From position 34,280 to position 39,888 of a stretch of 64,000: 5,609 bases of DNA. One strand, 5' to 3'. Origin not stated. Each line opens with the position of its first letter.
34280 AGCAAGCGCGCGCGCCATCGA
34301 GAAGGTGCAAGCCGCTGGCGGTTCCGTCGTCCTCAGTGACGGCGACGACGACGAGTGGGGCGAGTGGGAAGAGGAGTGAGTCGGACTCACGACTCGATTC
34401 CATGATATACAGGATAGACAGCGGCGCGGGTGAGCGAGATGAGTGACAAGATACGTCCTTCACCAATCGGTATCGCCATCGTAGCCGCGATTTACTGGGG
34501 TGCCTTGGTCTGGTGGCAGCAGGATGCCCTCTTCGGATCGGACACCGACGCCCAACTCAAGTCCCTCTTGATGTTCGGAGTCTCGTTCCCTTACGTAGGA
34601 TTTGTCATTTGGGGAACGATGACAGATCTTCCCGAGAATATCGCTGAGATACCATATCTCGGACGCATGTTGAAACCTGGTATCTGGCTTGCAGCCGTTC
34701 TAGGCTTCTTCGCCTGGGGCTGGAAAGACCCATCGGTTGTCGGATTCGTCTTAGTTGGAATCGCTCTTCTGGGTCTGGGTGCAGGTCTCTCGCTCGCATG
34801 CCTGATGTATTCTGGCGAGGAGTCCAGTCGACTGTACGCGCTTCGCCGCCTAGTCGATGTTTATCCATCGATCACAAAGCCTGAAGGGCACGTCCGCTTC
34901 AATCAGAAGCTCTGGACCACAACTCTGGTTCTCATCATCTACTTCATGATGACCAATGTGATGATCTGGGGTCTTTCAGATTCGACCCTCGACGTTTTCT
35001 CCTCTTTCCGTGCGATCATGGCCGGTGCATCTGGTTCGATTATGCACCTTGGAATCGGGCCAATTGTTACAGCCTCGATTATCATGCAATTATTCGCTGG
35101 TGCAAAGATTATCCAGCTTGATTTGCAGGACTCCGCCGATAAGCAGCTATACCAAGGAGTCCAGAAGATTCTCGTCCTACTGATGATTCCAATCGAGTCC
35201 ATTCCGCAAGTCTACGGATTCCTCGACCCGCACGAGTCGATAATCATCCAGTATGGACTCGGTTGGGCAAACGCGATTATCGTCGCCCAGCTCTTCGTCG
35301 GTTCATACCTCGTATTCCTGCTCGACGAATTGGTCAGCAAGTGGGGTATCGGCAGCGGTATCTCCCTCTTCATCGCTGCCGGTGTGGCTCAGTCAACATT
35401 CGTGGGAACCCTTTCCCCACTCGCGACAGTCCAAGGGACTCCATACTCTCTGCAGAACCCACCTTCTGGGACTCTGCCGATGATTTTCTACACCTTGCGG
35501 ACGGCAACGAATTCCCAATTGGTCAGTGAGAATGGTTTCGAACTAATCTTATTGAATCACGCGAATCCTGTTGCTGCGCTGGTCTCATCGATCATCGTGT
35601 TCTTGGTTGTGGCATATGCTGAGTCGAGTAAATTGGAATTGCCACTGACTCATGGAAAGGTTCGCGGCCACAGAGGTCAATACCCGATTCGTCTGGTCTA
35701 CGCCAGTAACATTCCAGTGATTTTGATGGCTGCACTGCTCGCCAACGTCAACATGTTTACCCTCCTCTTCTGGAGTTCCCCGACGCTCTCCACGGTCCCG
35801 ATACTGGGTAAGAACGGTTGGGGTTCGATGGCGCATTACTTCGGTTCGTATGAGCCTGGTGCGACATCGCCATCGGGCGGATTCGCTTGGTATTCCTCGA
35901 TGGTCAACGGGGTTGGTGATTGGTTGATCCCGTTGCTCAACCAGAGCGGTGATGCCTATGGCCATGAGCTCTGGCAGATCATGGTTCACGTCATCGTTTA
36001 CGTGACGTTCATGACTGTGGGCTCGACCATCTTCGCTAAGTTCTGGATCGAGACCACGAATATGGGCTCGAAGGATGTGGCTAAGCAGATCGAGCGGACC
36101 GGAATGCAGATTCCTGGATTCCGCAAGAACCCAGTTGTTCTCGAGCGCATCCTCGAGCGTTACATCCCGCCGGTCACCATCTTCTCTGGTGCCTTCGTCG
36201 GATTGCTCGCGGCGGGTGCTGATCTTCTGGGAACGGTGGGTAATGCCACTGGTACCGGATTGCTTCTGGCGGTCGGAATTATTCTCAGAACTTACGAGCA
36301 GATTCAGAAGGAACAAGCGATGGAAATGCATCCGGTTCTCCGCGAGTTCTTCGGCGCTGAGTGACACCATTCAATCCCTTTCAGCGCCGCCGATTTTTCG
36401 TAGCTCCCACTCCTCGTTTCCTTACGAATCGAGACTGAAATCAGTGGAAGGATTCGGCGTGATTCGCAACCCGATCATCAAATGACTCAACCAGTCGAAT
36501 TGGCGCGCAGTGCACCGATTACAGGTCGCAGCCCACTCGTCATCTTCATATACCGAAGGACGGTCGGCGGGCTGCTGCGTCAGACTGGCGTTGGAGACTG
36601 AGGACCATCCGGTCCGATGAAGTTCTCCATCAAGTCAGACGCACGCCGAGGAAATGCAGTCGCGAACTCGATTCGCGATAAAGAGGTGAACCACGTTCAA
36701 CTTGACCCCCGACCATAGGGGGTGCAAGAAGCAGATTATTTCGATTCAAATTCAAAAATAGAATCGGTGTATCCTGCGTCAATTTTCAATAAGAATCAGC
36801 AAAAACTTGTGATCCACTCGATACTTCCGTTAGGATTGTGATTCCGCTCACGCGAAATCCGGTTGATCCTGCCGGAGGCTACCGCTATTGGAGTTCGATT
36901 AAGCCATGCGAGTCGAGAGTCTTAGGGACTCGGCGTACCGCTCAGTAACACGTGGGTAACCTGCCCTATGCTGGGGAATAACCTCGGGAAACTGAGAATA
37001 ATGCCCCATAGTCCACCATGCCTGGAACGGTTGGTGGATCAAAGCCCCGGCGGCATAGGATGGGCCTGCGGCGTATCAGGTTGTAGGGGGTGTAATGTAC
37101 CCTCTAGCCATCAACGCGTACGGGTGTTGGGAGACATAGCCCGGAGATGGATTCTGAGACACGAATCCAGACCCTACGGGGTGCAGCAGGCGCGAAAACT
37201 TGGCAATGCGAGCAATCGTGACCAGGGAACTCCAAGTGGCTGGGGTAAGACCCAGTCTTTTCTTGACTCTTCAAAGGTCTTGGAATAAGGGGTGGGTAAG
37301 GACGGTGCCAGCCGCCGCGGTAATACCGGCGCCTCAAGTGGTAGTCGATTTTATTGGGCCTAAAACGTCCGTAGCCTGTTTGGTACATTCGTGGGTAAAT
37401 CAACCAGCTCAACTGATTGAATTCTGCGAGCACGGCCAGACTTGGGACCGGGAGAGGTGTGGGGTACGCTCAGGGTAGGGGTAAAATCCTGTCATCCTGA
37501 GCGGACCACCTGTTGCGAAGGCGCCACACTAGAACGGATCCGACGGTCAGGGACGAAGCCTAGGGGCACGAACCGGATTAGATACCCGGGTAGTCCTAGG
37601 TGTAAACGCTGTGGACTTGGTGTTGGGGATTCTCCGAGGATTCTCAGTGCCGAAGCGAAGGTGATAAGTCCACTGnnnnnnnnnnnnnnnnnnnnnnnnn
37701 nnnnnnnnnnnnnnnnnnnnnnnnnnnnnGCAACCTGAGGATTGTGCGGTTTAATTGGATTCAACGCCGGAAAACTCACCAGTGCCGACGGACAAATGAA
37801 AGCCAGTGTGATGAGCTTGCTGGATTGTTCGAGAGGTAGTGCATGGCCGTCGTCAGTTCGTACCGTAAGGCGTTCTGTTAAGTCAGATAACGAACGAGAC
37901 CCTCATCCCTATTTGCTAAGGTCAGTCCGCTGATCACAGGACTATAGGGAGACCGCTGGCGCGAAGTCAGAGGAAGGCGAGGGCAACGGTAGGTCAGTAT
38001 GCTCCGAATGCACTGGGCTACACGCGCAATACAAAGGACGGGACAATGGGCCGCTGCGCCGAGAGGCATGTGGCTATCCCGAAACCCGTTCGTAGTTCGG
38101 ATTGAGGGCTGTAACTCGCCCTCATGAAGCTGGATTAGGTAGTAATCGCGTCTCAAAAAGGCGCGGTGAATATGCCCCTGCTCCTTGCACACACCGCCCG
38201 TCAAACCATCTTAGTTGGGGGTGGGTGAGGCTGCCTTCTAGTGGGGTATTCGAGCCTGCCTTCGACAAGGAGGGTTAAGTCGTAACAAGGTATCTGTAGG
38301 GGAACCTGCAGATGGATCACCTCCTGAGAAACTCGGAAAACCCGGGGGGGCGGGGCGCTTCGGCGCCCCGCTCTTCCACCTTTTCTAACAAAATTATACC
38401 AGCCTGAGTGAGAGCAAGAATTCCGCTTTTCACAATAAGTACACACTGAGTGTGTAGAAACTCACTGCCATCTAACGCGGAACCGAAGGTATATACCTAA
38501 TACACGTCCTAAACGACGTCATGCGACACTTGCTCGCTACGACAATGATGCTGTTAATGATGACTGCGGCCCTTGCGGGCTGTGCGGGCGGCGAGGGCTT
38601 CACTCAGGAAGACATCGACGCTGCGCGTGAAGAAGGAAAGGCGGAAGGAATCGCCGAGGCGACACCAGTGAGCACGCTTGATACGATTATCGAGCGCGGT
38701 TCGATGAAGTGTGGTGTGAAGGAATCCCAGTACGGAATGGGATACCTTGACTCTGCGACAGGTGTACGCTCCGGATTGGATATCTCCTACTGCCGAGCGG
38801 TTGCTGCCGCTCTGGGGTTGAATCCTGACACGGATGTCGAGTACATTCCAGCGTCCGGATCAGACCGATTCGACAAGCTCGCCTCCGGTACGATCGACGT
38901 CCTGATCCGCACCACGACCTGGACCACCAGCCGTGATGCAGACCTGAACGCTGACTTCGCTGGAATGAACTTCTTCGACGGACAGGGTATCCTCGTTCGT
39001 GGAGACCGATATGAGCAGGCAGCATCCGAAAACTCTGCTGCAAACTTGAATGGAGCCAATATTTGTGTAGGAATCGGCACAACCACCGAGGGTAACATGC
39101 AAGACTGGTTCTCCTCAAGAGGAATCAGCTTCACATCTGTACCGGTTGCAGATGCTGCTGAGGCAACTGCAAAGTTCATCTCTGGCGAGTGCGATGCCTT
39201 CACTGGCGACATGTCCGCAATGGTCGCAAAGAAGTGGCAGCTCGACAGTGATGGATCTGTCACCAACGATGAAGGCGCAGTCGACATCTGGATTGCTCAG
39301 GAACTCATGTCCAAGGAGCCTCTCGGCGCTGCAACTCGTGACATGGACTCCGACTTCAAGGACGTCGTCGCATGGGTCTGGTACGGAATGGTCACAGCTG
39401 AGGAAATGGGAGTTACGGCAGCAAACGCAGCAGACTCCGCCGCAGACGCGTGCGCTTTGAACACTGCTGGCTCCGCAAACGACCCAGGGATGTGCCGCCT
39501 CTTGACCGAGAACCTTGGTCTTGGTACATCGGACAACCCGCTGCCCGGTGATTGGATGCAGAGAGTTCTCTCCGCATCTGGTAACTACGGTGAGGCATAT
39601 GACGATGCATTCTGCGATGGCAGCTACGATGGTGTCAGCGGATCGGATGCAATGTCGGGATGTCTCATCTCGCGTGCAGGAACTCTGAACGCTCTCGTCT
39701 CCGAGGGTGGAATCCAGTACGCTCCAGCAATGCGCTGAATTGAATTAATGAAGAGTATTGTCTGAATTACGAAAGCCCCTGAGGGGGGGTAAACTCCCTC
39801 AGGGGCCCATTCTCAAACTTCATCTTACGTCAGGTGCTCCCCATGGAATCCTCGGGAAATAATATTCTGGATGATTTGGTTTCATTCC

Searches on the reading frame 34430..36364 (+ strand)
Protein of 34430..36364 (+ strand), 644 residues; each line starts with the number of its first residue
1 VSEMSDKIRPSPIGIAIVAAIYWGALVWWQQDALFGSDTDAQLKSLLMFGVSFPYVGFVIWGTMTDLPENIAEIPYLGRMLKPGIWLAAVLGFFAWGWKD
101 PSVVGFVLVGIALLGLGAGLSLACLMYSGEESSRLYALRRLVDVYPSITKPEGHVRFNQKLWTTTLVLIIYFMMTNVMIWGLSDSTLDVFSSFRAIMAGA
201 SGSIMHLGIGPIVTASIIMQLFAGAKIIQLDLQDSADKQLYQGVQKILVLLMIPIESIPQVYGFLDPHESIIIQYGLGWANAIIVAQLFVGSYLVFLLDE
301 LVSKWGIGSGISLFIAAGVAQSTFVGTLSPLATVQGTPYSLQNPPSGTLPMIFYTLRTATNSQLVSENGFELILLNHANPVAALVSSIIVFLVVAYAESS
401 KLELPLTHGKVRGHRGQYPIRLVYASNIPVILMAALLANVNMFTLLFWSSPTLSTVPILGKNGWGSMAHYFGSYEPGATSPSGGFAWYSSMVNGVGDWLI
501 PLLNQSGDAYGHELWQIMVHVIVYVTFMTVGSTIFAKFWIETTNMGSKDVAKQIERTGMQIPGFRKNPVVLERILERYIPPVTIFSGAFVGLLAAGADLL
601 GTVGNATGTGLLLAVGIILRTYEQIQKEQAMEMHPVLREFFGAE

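Call 76: search_protein_families(library=pfam, proteins=[window:34430-36364:+], max_evalue=0.00001)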
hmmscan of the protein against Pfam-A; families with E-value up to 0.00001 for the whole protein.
window:34430-36364:+ (644 aa): 2 families
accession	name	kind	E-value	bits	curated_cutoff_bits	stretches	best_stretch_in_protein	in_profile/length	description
PF00344.25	SecY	-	1.7e-67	228.4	32.2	1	203-622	1-306/306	SecY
PF10559.14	Plug_translocon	-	9.9e-11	41.7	22.1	1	169-202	1-35/35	Plug domain of Sec61p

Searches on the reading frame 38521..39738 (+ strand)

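Call 76: search_protein_families(library=pfam, proteins=[window:38521-39738:+], max_evalue=0.00001)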
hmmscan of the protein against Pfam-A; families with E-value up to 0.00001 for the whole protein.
window:38521-39738:+ (405 aa): 1 family
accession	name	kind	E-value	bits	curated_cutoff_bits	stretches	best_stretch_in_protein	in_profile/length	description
PF00497.25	SBP_bac_3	-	2.3e-10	40.8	26.4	1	63-163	2-94/132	Bacterial extracellular solute-binding proteins, family 3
